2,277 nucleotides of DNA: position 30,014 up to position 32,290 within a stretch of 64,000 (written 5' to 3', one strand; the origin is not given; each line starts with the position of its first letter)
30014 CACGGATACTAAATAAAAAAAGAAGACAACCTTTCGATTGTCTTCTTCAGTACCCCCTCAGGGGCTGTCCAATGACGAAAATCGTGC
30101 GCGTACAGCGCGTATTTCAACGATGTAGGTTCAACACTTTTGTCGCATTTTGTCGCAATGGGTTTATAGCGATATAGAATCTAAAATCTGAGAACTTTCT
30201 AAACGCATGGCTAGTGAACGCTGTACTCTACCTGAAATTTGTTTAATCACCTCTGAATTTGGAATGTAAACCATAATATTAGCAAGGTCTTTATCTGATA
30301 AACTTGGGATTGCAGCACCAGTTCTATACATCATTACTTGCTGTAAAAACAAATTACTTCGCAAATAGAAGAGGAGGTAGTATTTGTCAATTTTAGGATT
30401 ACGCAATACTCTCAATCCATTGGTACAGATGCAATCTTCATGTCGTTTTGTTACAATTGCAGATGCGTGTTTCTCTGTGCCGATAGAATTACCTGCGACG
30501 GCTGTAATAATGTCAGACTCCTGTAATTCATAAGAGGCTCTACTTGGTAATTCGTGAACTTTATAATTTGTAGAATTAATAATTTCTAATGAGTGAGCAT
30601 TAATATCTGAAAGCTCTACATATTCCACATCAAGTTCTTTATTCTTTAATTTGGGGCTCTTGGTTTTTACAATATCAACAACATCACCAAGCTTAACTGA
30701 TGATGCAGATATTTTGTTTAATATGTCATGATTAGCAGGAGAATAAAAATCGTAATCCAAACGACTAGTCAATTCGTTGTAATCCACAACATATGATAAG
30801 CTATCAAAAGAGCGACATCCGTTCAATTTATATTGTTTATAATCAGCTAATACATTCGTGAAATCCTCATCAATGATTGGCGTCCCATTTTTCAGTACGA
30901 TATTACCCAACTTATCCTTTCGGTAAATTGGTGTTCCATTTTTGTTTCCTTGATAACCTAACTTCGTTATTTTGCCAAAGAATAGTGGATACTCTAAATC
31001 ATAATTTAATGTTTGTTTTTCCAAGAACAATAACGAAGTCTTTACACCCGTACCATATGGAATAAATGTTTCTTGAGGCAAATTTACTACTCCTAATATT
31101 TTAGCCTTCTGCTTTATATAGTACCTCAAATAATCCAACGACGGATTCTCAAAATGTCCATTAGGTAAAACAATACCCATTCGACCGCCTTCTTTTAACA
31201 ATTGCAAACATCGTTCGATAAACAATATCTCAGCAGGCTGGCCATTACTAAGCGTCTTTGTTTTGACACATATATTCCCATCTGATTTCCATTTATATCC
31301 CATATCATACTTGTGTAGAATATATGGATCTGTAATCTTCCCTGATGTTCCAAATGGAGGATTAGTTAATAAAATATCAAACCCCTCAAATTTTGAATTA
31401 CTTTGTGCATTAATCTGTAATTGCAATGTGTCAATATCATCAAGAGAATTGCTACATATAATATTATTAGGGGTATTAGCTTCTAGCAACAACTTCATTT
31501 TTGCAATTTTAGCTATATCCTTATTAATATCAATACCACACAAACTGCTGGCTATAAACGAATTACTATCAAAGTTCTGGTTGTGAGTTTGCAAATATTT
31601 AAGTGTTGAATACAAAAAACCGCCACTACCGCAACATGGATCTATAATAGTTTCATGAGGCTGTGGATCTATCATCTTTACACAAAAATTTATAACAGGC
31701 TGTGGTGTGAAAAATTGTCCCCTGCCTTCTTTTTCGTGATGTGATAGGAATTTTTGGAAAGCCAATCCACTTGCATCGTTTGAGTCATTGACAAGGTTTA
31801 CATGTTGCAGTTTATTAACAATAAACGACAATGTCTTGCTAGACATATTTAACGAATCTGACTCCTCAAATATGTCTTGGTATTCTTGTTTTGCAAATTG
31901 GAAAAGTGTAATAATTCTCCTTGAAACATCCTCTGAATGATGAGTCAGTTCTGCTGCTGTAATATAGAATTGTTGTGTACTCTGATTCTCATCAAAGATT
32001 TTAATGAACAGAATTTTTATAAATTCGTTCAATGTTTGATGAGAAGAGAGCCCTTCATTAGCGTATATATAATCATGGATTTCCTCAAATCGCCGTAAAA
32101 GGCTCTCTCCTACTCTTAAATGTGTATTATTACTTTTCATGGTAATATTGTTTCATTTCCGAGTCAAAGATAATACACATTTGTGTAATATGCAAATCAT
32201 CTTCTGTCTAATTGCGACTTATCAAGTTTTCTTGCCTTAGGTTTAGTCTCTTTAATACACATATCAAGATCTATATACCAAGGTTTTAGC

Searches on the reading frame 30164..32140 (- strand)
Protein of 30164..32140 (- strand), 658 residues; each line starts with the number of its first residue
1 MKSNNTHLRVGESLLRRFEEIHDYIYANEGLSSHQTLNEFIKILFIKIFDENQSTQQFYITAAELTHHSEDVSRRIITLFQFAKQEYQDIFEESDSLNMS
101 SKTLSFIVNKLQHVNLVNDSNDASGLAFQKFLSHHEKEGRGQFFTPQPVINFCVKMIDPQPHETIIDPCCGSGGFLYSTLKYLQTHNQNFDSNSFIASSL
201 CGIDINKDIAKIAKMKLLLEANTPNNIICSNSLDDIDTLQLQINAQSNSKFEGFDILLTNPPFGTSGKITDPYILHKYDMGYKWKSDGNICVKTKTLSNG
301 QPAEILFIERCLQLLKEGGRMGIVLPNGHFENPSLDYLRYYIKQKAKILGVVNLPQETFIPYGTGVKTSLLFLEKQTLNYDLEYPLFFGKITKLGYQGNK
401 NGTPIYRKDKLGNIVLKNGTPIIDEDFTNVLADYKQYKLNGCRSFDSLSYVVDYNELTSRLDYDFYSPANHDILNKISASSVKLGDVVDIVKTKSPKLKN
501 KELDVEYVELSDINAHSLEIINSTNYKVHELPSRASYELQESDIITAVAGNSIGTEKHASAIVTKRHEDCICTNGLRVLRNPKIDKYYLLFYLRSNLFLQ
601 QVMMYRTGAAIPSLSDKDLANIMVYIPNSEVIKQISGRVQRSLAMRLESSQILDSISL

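Call 5: search_protein_families(library=pfam, proteins=[window:30164-32140:-], max_evalue=0.01)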
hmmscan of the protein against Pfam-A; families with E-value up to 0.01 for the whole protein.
window:30164-32140:- (658 aa): 7 families
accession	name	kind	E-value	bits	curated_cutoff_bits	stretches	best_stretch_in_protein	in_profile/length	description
PF02384.22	N6_Mtase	-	3.9e-36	125.4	20.4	1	125-379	7-236/311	N-6 DNA Methylase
PF07669.17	Eco57I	-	8.3e-15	55.7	25.3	1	200-354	3-165/171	Eco57I restriction-modification methylase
PF01420.25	Methylase_S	-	5.9e-09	36.8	22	1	481-640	6-150/168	Type I restriction modification DNA specificity domain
PF01170.24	UPF0020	-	1.8e-05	24.9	22.3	1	154-266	21-134/197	RMKL-like, methyltransferase domain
PF20473.4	MmeI_Mtase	-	0.002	17.8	27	1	164-233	22-98/259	MmeI, DNA-methyltransferase domain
PF13847.12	Methyltransf_31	-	0.003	17.7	27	1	161-345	3-125/145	Methyltransferase domain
PF11599.14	AviRa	-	0.005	16.8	25.7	0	151-219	40-99/232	RRNA methyltransferase AviRa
